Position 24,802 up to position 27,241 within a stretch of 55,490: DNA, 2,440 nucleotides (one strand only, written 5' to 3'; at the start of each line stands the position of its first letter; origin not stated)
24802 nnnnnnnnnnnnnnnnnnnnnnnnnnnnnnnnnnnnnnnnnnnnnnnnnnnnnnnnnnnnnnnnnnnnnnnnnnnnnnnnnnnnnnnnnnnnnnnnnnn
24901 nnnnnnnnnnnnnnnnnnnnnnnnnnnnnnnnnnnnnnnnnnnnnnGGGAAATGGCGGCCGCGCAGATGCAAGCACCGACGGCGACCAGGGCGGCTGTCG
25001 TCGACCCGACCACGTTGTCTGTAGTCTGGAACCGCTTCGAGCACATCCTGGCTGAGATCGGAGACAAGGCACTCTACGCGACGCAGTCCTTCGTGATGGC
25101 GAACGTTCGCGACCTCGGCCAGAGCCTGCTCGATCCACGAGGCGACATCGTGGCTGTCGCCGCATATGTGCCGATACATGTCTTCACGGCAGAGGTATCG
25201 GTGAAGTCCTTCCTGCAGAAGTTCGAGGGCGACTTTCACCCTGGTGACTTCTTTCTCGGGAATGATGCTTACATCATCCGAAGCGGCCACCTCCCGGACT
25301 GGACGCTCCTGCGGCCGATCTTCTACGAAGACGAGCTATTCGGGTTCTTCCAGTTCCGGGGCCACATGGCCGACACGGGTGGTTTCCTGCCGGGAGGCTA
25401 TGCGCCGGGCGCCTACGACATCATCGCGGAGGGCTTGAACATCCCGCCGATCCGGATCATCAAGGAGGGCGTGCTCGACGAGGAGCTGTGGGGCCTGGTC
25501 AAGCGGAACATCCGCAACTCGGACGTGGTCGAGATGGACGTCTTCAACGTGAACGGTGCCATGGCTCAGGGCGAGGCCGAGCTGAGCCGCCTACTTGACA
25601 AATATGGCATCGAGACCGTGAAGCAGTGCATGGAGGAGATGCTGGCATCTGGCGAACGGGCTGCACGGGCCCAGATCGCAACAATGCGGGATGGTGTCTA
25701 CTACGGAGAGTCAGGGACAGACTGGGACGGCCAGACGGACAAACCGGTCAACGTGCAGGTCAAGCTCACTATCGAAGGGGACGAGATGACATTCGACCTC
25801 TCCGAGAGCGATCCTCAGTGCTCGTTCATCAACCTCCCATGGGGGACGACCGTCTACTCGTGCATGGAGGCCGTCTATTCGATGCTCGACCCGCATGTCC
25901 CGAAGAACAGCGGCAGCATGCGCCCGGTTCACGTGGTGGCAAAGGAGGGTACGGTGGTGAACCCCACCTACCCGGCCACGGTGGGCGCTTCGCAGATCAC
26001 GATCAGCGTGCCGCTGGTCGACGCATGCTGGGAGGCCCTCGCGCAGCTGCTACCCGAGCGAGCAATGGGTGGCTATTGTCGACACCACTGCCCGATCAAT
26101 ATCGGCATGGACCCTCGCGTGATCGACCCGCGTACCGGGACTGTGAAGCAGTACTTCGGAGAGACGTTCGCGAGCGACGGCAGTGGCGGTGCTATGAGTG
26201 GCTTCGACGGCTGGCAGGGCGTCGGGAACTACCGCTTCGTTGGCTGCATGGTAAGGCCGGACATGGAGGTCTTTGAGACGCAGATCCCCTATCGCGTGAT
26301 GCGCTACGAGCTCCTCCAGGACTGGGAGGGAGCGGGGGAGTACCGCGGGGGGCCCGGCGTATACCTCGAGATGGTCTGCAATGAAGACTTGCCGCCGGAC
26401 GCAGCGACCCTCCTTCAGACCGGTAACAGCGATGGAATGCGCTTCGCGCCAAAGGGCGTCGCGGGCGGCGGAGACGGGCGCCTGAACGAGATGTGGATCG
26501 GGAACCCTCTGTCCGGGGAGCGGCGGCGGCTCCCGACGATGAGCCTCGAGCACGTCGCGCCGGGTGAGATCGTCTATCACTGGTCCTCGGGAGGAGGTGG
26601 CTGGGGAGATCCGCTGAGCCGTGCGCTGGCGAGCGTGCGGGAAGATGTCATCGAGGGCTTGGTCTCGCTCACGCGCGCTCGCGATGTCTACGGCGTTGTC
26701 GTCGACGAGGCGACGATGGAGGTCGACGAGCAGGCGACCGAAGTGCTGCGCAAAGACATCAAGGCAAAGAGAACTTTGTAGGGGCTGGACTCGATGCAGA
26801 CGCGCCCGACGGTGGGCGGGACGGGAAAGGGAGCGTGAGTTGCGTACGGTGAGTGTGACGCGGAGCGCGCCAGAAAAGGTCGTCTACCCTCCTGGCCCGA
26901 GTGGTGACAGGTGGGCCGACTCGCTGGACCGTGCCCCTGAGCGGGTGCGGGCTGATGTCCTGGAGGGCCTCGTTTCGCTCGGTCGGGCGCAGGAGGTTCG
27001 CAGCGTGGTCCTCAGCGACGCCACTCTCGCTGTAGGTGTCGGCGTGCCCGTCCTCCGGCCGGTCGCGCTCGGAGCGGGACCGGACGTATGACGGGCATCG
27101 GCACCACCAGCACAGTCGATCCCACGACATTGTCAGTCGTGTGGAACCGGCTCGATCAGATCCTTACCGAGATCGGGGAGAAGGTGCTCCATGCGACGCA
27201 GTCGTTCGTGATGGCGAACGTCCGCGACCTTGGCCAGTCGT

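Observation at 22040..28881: Hydantoinase-family ATPase complex with one A and two divergent B subunits, headed by a crotonase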

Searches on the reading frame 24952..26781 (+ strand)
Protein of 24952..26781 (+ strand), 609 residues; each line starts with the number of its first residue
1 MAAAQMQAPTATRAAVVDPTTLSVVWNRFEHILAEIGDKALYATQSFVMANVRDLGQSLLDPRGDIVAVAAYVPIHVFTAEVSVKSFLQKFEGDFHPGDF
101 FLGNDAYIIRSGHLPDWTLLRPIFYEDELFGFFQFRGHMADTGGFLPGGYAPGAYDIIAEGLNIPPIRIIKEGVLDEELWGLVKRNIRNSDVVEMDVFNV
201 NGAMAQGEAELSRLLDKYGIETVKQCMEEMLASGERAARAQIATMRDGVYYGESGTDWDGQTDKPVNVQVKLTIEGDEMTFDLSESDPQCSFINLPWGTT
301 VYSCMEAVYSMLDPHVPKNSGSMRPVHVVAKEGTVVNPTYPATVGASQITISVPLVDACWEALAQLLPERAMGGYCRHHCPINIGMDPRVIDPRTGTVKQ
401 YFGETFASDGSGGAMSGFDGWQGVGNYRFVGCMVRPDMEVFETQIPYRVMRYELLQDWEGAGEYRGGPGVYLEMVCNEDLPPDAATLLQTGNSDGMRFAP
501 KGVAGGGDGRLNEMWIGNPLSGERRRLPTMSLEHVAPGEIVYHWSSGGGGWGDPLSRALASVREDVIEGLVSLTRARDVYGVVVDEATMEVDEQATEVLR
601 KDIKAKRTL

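Call 4: search_protein_families(library=pfam, proteins=[window:24952-26781:+])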
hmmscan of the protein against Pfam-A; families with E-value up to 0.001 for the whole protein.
window:24952-26781:+ (609 aa): 1 family
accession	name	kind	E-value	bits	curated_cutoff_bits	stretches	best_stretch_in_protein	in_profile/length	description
PF02538.19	Hydantoinase_B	-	9e-131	437.3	26.8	1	18-554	1-519/519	Hydantoinase B/oxoprolinase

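Call 9: search_protein_families(library=ncbifam, proteins=[window:24952-26781:+])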
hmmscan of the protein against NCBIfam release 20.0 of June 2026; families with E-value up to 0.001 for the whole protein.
window:24952-26781:+ (609 aa): 2 families
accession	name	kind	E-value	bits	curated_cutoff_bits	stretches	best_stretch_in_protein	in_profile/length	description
NF050157.1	CapLactmsBetCapB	equivalog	1.5e-90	304.2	1000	1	17-601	1-576/577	caprolactamase subunit beta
NF042976.1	AcphenoCarb_ApcD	equivalog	1.1e-34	119.8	1500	2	11-470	23-483/685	acetophenone carboxylase subunit delta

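Call 35: search_solved_structures(query=window:24952-26781:+, max_evalue=1e-20, show_alignments=1)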
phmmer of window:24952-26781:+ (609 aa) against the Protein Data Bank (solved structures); distinct sequences matched with E-value up to 1e-20: 3.
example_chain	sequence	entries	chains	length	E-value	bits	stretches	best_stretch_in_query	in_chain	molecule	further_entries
6yra_B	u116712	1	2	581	9.2e-72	245.6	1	16-599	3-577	Hydantoinase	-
7hk5_A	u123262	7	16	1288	6.2e-63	216.4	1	9-602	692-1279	N-methylhydantoinase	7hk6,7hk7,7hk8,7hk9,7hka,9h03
5l9w_A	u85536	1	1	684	1.5e-30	109.5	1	13-473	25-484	Acetophenone carboxylase delta subunit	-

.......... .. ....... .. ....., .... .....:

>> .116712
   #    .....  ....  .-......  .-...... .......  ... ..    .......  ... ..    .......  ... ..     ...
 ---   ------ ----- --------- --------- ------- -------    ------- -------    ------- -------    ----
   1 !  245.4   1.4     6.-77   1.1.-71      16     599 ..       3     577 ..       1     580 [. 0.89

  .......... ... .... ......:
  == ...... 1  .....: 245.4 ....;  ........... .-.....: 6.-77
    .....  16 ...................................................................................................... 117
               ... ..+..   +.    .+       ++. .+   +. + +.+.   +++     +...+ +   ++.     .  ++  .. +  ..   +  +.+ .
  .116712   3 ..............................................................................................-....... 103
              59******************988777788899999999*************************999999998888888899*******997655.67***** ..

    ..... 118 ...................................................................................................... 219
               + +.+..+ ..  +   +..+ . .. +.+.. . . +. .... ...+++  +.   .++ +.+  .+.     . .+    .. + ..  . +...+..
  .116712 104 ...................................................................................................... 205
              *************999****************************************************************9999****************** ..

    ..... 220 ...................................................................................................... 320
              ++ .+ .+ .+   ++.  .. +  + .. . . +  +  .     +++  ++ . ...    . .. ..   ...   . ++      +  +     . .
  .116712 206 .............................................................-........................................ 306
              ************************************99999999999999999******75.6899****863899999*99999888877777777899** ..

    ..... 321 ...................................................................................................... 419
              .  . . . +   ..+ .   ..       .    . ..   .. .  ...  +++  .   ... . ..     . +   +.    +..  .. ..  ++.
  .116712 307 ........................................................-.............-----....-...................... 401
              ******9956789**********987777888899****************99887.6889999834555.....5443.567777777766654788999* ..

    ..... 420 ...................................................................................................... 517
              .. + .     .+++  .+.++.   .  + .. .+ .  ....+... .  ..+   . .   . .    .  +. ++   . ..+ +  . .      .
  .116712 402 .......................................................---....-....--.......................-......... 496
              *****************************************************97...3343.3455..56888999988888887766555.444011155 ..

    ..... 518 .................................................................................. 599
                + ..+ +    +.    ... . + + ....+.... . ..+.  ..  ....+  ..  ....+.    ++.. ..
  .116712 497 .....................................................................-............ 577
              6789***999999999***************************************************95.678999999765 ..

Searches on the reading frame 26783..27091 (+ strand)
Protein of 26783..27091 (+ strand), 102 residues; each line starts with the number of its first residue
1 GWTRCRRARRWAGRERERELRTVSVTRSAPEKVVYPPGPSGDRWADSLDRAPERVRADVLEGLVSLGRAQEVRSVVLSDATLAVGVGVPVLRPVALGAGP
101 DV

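Call 40: search_protein_families(library=ncbifam, proteins=[window:26783-27091:+], max_evalue=0.01)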
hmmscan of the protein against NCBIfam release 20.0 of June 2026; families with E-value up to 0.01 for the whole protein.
window:26783-27091:+ (102 aa): 1 family
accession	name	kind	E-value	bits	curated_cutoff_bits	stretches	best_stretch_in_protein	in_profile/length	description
NF050157.1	CapLactmsBetCapB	equivalog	0.00016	20.1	1000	1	17-82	499-564/577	caprolactamase subunit beta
